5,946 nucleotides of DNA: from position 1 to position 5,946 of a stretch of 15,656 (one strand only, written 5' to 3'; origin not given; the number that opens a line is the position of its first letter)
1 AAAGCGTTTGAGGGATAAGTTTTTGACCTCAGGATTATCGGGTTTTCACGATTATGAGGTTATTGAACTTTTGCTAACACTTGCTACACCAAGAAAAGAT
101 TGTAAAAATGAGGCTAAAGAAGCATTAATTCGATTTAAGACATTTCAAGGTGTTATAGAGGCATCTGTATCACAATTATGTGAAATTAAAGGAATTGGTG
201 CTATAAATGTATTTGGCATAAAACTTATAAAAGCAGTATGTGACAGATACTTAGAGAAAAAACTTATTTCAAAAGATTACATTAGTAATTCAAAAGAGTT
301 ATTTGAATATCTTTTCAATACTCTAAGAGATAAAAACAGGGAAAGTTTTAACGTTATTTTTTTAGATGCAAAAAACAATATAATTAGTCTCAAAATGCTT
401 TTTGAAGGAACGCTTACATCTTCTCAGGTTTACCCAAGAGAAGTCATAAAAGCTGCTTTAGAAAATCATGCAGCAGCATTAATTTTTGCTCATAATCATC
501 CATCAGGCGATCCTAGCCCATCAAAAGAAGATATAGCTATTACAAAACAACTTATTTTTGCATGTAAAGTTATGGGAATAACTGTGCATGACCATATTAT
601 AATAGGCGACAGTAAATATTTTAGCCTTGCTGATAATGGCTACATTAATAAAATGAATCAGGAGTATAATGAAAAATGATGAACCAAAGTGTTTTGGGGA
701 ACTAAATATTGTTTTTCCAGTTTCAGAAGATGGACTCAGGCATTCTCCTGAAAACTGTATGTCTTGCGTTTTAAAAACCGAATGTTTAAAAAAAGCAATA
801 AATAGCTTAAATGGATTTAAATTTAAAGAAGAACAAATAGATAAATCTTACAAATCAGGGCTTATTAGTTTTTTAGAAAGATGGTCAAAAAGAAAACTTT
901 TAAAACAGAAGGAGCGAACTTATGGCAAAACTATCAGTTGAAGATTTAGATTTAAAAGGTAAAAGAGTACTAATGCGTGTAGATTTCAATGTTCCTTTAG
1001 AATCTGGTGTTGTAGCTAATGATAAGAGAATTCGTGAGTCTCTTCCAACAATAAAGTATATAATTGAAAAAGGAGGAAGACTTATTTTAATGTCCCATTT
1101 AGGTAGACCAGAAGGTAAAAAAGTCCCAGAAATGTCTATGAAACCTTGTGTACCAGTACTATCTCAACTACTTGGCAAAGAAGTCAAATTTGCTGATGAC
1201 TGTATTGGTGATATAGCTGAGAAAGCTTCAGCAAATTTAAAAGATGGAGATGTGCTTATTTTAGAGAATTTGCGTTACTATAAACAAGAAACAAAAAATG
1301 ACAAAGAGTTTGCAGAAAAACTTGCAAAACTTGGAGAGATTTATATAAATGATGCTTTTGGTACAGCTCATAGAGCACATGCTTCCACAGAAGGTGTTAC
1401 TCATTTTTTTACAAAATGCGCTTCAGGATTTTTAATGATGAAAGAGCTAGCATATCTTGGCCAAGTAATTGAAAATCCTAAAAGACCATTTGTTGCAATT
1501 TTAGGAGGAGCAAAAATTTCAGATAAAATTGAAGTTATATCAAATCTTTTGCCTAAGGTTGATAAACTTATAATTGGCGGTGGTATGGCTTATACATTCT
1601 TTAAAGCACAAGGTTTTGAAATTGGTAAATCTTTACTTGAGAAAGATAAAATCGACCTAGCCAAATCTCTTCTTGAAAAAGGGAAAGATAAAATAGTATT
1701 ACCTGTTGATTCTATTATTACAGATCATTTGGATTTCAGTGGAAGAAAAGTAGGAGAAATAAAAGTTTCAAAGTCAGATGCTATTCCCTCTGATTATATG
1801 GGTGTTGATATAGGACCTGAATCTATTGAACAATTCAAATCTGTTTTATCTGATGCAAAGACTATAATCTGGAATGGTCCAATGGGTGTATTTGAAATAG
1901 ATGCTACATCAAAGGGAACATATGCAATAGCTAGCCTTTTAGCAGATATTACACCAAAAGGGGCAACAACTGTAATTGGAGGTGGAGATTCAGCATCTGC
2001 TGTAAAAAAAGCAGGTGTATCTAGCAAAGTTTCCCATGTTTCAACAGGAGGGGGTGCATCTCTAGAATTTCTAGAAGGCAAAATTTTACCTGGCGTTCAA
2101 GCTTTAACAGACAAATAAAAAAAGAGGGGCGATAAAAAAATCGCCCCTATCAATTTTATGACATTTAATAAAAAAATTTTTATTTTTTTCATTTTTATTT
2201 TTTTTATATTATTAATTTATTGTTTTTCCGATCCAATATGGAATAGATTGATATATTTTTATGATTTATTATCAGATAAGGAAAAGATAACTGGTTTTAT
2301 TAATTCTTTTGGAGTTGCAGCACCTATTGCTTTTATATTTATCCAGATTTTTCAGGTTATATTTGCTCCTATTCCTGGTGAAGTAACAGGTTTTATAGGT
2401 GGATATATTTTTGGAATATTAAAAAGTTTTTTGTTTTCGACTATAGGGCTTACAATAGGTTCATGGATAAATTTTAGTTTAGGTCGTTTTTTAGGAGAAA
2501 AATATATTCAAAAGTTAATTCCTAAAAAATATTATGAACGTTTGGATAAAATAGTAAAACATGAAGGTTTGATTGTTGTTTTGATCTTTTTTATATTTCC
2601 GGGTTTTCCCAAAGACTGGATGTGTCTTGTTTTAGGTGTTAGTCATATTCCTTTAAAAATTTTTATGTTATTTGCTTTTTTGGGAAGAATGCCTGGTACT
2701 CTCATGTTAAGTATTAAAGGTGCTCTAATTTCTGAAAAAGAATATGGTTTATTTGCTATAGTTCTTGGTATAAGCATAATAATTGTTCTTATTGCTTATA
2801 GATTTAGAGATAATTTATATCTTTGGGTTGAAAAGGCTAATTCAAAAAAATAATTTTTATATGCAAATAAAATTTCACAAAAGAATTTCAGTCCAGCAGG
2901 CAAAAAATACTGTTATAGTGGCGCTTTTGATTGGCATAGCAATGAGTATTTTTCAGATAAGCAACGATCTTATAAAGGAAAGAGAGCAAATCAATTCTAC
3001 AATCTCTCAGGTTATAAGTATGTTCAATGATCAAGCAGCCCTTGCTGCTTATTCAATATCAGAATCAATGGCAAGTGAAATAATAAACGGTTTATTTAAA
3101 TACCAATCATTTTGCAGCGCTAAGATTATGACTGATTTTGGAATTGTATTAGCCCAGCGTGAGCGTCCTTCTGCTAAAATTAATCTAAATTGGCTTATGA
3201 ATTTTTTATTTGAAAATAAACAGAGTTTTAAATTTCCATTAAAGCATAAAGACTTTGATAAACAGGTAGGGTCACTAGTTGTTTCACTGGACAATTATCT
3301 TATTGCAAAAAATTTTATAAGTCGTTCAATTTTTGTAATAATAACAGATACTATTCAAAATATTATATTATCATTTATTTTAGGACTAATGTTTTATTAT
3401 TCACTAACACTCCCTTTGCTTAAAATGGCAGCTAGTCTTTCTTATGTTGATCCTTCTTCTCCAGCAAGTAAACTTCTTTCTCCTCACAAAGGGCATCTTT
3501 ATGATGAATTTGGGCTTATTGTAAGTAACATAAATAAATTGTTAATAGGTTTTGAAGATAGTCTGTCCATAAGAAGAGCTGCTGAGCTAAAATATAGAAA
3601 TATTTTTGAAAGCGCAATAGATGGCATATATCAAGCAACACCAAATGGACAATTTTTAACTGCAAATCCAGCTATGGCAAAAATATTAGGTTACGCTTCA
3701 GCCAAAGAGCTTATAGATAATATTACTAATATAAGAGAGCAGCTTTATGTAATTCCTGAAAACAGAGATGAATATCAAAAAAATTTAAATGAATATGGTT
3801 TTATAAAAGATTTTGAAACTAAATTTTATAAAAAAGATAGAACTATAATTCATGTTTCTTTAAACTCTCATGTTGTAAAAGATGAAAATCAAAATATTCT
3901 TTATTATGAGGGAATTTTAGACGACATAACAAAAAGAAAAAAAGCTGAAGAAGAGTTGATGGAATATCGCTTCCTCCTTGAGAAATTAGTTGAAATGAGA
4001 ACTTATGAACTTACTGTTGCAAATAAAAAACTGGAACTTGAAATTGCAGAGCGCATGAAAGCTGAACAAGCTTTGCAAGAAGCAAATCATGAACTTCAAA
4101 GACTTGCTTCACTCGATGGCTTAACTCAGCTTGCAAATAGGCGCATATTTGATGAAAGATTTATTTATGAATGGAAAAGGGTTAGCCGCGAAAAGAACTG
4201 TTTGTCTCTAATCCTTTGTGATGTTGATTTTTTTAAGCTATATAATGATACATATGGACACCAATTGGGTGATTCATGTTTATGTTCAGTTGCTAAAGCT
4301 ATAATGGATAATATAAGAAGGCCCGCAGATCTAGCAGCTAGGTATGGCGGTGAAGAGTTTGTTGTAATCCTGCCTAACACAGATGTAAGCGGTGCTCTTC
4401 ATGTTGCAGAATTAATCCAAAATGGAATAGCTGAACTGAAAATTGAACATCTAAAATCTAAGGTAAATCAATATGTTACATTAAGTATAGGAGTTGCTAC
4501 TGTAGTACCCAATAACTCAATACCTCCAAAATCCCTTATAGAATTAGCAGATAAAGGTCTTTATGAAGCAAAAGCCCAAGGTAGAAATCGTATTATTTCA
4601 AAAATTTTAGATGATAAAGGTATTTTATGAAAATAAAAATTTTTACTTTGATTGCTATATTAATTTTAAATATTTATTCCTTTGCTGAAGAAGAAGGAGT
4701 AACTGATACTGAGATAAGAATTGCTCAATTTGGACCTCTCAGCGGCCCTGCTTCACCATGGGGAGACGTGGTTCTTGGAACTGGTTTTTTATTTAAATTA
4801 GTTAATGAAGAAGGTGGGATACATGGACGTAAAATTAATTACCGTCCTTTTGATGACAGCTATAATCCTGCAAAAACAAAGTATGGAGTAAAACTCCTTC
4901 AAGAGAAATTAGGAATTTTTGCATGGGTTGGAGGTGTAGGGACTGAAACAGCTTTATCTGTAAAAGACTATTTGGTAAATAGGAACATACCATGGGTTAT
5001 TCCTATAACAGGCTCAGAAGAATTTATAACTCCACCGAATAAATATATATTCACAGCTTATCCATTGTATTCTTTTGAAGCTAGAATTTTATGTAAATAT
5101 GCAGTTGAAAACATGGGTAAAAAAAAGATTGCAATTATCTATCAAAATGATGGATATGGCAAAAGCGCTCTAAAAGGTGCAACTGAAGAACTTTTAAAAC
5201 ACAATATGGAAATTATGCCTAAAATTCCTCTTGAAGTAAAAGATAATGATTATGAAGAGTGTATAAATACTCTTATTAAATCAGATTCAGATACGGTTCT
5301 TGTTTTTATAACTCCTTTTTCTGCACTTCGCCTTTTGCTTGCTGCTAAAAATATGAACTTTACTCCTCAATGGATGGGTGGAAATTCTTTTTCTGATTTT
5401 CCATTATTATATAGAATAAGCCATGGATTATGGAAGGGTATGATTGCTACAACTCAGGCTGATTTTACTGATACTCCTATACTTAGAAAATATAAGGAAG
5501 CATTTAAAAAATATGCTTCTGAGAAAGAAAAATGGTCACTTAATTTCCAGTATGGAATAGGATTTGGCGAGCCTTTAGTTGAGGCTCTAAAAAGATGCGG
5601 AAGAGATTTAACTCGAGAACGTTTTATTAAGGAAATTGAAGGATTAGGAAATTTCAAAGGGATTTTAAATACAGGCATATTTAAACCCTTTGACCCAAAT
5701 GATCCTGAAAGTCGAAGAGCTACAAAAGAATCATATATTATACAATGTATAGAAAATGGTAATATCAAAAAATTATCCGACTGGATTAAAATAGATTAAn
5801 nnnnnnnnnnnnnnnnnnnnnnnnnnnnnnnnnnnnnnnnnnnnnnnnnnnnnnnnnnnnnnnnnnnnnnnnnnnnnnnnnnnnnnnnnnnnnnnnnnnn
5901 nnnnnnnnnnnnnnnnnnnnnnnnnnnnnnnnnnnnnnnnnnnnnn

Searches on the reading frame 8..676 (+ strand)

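Call 75: search_protein_families(library=pfam, proteins=[window:8-676:+], max_evalue=0.00001)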
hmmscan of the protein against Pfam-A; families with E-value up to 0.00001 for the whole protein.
window:8-676:+ (223 aa): 2 families
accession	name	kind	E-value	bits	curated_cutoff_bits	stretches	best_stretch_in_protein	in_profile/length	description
PF04002.20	RadC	-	2.4e-46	157.1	22.1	1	92-211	1-120/121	RadC-like JAB domain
PF20582.4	UPF0758_N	-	5.2e-06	26.9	27.1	1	2-66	11-74/77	UPF0758 N-terminal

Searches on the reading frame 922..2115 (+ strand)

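Call 75: search_protein_families(library=pfam, proteins=[window:922-2115:+], max_evalue=0.00001)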
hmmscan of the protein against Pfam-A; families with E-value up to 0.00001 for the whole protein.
window:922-2115:+ (398 aa): 1 family
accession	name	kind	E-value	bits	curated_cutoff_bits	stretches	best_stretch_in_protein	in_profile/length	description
PF00162.24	PGK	-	3.3e-163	543.5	27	1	6-387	1-379/379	Phosphoglycerate kinase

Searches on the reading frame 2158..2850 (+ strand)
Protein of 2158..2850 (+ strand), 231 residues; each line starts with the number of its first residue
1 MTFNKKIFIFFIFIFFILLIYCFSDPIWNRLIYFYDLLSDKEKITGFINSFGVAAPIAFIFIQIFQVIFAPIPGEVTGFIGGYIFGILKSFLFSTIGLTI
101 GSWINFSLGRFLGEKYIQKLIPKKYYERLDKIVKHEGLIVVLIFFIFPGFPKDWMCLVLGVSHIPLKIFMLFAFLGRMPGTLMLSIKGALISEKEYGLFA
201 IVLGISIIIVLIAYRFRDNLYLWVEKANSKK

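Call 75: search_protein_families(library=pfam, proteins=[window:2158-2850:+], max_evalue=0.00001)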
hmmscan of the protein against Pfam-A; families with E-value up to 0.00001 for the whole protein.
window:2158-2850:+ (231 aa): 1 family
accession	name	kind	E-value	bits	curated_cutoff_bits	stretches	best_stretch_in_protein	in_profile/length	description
PF09335.16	VTT_dom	-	3.6e-23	82.8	33.9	1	72-188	1-121/123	VTT domain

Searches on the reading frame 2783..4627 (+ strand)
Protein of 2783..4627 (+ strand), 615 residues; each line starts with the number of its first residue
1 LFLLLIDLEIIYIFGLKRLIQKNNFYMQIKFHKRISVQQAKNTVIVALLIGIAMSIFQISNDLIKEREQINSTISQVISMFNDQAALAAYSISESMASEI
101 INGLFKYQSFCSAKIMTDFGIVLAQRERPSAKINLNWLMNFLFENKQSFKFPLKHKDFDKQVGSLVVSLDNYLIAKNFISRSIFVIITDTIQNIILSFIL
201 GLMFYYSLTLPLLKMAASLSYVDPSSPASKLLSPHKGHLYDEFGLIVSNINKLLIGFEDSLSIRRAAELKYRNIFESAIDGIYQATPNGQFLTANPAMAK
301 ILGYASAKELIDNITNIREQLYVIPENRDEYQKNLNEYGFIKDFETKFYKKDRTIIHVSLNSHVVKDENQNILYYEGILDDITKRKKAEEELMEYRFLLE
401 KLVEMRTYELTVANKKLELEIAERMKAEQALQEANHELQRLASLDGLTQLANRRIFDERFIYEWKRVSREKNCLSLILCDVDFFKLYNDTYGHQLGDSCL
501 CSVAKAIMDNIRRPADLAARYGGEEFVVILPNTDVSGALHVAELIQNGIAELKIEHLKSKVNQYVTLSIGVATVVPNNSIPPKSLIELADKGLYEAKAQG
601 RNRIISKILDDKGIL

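Call 75: search_protein_families(library=pfam, proteins=[window:2783-4627:+], max_evalue=0.00001)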
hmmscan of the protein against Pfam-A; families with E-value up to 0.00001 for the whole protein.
window:2783-4627:+ (615 aa): 4 families
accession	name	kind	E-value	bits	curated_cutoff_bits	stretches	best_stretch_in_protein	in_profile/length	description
PF00990.26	GGDEF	-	3.2e-53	180.3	23.8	1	442-603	1-161/161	Diguanylate cyclase, GGDEF domain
PF00989.32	PAS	-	1.1e-10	42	22.6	1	270-382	2-113/113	PAS fold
PF13426.13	PAS_9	-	4.4e-08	33.8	27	1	280-384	2-103/103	PAS domain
PF13188.13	PAS_8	-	1.4e-06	28.4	21.8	1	270-318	2-51/65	PAS domain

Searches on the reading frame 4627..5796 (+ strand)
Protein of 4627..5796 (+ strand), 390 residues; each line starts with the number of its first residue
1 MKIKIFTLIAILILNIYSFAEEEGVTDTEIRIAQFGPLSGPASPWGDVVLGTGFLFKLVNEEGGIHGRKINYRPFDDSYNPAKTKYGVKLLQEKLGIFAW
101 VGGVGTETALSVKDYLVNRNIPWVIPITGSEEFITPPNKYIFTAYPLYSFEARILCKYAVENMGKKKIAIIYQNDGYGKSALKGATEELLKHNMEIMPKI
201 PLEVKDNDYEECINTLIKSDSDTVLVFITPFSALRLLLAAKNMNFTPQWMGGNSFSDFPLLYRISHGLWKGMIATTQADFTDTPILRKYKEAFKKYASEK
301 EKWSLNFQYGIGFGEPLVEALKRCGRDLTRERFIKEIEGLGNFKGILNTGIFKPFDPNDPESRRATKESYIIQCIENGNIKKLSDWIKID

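Call 75: search_protein_families(library=pfam, proteins=[window:4627-5796:+], max_evalue=0.00001)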
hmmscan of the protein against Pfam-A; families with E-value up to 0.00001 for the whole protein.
window:4627-5796:+ (390 aa): 2 families
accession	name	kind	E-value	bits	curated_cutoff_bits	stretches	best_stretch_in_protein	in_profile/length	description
PF13458.12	Peripla_BP_6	-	2.4e-43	149.6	31.7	1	29-377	1-341/343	Periplasmic binding protein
PF01094.35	ANF_receptor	-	3.7e-12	46.4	25.4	1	59-277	13-241/353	Receptor family ligand binding region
